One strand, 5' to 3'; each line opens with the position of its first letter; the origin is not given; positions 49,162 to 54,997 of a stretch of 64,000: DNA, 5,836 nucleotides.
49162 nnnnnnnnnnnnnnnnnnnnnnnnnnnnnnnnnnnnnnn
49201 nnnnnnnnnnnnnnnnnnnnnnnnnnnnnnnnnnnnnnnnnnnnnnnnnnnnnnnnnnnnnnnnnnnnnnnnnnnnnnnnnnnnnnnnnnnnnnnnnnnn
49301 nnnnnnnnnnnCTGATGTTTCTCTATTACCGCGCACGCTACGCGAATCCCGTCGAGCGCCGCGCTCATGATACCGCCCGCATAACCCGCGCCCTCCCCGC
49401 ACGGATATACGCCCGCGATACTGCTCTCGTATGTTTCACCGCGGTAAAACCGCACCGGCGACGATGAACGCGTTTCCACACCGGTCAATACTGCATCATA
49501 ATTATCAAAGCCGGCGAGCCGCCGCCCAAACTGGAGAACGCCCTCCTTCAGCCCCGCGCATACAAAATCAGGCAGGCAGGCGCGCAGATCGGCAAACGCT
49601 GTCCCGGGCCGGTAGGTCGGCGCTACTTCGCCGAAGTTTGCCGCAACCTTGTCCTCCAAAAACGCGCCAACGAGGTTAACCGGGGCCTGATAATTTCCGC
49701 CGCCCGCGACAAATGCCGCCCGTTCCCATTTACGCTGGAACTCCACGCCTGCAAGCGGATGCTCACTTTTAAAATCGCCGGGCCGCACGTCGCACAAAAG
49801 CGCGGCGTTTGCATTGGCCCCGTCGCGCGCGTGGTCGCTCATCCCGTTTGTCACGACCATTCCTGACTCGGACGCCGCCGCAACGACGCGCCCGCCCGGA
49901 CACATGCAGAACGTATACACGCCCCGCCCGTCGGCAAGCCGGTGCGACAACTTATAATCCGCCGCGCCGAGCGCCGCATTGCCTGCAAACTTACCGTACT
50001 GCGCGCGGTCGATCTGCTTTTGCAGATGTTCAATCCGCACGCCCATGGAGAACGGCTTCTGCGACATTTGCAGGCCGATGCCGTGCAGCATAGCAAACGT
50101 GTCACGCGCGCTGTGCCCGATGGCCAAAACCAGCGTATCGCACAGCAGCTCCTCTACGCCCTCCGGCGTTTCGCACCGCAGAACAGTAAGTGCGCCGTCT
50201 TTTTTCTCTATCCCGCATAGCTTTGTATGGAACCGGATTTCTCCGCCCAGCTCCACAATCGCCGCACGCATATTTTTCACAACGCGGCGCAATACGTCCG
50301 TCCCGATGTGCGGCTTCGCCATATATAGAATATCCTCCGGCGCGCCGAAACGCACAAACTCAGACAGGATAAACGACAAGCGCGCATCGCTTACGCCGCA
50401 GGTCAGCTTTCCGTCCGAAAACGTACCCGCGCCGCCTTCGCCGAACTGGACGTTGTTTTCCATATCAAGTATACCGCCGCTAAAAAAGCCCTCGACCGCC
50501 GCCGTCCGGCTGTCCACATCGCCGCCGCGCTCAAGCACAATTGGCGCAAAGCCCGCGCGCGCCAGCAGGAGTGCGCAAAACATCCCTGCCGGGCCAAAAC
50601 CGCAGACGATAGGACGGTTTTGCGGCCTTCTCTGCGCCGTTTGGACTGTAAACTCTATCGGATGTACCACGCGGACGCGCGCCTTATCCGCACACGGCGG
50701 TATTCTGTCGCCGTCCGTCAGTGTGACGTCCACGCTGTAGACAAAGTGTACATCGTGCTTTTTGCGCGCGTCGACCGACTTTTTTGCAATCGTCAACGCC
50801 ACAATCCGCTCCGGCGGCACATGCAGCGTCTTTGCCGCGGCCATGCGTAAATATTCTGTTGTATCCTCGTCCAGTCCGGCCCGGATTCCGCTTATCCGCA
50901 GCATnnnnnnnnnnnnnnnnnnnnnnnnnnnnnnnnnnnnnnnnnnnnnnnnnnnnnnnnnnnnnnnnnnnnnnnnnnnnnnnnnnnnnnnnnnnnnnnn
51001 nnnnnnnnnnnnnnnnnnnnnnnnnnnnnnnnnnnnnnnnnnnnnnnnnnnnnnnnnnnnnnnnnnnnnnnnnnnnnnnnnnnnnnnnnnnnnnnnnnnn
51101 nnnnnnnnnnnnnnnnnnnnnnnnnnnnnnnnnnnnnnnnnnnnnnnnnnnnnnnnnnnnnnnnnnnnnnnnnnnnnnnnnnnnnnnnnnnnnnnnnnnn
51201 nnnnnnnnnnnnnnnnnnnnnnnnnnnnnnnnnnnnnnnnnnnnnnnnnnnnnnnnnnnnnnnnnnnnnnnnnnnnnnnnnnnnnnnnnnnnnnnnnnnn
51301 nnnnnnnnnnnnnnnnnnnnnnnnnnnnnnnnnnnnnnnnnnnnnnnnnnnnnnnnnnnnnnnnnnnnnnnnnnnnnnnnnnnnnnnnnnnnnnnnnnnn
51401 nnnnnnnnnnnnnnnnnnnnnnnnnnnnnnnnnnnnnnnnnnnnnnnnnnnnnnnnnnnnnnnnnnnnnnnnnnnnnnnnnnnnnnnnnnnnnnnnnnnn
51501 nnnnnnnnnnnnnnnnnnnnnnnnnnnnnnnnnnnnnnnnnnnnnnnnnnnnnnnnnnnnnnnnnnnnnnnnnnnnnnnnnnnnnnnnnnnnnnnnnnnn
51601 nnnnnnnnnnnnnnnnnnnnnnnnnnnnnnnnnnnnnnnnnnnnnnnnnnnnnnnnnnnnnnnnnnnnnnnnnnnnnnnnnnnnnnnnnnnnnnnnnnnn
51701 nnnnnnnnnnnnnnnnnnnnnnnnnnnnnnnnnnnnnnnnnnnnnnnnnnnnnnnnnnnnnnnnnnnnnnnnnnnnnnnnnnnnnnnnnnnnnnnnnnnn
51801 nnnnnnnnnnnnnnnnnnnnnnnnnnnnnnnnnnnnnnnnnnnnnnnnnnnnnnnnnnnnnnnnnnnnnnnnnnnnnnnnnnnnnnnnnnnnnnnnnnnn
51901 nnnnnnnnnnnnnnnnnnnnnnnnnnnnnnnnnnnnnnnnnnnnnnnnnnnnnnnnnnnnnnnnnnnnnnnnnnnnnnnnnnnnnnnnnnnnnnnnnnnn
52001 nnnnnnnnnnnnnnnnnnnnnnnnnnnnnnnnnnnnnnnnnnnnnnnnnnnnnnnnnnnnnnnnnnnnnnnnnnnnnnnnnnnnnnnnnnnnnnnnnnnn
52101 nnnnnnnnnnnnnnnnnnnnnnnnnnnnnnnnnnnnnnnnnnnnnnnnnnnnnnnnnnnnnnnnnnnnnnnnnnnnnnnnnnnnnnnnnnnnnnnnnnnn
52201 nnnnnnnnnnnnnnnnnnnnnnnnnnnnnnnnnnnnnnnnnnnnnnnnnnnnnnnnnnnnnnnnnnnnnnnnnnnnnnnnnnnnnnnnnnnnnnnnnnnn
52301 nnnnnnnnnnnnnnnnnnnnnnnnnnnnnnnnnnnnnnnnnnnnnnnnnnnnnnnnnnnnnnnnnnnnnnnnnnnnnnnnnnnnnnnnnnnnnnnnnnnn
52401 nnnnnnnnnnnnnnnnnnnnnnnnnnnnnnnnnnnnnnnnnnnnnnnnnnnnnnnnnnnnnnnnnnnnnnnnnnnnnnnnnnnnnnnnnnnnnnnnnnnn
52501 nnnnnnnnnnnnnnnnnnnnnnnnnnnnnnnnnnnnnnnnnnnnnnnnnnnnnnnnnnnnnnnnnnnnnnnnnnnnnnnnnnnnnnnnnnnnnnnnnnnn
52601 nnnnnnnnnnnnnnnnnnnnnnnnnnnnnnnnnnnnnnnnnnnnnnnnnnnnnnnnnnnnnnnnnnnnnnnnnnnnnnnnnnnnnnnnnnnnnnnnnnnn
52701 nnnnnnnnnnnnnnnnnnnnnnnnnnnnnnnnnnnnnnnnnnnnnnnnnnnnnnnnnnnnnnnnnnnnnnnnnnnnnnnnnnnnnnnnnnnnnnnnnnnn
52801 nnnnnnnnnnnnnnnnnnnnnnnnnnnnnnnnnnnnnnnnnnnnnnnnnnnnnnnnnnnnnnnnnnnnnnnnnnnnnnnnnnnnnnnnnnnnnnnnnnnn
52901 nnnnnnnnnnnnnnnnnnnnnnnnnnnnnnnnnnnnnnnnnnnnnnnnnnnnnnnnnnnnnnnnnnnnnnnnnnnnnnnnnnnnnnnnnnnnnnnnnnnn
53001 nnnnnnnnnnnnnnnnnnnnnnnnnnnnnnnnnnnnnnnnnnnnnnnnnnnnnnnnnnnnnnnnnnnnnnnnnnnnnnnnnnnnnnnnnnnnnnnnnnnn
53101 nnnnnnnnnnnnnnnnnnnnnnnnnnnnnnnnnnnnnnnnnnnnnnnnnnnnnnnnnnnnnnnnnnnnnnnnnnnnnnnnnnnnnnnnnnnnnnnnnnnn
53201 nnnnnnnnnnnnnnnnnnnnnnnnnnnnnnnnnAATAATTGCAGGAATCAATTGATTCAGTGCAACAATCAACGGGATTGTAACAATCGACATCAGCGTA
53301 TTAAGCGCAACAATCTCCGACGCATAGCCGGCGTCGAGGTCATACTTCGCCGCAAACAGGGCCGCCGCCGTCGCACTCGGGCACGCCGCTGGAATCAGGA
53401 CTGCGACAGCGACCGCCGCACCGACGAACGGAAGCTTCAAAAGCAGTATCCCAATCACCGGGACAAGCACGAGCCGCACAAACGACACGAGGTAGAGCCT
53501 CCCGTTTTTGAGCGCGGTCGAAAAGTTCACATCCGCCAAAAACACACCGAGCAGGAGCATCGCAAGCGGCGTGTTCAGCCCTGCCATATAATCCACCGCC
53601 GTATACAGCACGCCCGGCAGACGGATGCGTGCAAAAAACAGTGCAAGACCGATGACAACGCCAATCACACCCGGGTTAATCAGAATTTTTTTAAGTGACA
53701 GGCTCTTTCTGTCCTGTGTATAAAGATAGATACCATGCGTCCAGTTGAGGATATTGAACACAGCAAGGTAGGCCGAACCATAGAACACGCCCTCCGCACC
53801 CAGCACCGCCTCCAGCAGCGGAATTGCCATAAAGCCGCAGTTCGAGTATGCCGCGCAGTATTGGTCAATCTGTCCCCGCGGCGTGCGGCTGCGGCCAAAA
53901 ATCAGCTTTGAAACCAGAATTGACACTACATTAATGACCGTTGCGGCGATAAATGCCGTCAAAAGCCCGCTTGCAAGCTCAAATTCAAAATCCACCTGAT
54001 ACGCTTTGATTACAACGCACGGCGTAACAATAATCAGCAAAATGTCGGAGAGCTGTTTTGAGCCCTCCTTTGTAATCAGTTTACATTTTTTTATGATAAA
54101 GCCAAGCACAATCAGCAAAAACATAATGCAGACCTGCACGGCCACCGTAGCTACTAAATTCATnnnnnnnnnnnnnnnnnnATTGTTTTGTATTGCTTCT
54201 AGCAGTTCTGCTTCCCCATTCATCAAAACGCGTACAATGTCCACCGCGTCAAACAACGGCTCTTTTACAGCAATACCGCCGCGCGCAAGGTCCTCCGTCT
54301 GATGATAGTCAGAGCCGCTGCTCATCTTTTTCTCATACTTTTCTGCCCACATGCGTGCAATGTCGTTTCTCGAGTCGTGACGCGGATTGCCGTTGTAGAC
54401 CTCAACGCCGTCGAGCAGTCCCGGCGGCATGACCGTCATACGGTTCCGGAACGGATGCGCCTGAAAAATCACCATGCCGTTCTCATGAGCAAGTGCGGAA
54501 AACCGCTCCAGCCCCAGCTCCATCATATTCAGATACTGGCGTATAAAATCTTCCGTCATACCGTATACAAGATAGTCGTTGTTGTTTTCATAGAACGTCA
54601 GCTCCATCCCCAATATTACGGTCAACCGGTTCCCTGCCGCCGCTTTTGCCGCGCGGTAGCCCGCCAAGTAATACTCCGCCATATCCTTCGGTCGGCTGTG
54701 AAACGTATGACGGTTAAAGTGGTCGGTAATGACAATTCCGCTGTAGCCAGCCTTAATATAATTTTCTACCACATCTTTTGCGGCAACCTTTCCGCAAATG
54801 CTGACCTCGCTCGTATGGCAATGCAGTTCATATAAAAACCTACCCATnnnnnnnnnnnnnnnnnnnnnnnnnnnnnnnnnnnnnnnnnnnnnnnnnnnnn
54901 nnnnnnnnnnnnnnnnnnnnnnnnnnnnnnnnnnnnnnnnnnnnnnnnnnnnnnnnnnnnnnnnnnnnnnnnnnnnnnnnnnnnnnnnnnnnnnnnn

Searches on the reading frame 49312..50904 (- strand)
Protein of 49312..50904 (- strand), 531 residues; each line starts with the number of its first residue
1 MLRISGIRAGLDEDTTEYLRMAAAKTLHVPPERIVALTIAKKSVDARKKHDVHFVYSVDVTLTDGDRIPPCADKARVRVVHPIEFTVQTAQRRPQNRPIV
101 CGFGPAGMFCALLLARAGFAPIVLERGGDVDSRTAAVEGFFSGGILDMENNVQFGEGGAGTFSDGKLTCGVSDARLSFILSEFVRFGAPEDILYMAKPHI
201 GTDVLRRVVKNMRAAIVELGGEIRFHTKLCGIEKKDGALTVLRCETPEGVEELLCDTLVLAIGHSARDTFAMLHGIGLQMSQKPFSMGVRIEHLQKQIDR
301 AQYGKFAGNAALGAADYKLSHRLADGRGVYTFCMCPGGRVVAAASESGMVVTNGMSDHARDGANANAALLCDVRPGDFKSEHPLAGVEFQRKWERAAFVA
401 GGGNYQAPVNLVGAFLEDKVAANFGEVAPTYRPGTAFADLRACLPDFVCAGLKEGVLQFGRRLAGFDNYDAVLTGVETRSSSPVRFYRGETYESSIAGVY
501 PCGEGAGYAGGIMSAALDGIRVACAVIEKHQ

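Call 33: search_protein_families(library=pfam, proteins=[window:49312-50904:-], max_evalue=0.0001)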
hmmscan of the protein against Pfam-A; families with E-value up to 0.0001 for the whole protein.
window:49312-50904:- (531 aa): 4 families
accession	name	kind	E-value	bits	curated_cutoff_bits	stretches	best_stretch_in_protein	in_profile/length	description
PF21688.3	FAD-depend_C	-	3.7e-79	265.9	27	1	284-480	1-197/197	FAD-dependent protein, C-terminal domain-like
PF01266.30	DAO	-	1.2e-09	38.6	27.9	1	206-285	149-225/353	FAD dependent oxidoreductase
PF03486.20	HI0933_like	-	2.8e-05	24.1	50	0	99-130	4-35/244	HI0933-like protein Rossmann domain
PF01593.30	Amino_oxidase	-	4.5e-05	23.4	19.8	0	166-266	169-258/443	Flavin containing amine oxidoreductase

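Call 81: search_protein_families(library=ncbifam, proteins=[window:49312-50904:-], max_evalue=0.00001)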
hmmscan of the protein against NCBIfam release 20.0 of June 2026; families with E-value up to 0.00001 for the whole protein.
window:49312-50904:- (531 aa): 2 families
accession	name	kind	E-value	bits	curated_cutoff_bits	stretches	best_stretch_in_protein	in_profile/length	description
NF004834.1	PRK06185.1-3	subfamily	1.6e-06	27.2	500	1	93-129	5-41/420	FAD-dependent oxidoreductase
NF004833.1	PRK06185.1-1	subfamily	3.3e-06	26.1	488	0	99-130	6-37/403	FAD-dependent oxidoreductase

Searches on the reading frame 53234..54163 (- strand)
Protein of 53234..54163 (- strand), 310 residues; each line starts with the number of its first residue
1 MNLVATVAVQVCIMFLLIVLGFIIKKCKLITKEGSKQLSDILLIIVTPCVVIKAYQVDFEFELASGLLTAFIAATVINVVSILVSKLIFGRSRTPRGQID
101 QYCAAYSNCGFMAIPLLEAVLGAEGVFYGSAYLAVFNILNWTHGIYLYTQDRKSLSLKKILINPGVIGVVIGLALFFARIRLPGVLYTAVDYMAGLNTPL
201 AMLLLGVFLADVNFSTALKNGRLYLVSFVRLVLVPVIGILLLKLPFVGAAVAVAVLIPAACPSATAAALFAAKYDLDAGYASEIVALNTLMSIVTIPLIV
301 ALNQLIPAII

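Call 33: search_protein_families(library=pfam, proteins=[window:53234-54163:-], max_evalue=0.0001)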
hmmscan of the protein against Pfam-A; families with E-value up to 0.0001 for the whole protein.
window:53234-54163:- (310 aa): 2 families
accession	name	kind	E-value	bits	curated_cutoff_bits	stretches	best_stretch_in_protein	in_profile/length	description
PF03547.23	Mem_trans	-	3.9e-30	105.1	25.7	2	156-299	196-342/343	Membrane transport protein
PF01758.21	SBF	-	3.6e-06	27.2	24.3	1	202-302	8-113/191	Sodium Bile acid symporter family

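Call 81: search_protein_families(library=ncbifam, proteins=[window:53234-54163:-], max_evalue=0.00001)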
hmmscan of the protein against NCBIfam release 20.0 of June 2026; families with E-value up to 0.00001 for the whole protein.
window:53234-54163:- (310 aa): 1 family
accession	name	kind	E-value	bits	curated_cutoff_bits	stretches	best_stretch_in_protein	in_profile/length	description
TIGR00946.1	2a69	subfamily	6.5e-20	71.5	246.05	1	9-302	8-333/336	auxin efflux carrier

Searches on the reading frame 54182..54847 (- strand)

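Call 35: search_protein_families(library=pfam, proteins=[window:54182-54847:-], max_evalue=0.0001)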
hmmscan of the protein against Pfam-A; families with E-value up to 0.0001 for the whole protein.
window:54182-54847:- (222 aa): 2 families
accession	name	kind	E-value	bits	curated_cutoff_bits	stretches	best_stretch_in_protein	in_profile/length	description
PF02811.25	PHP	-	1.9e-10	41.8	26.4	1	7-147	1-99/164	PHP domain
PF13263.12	PHP_C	-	1.3e-05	25.1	21.3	1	160-212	3-55/56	PHP-associated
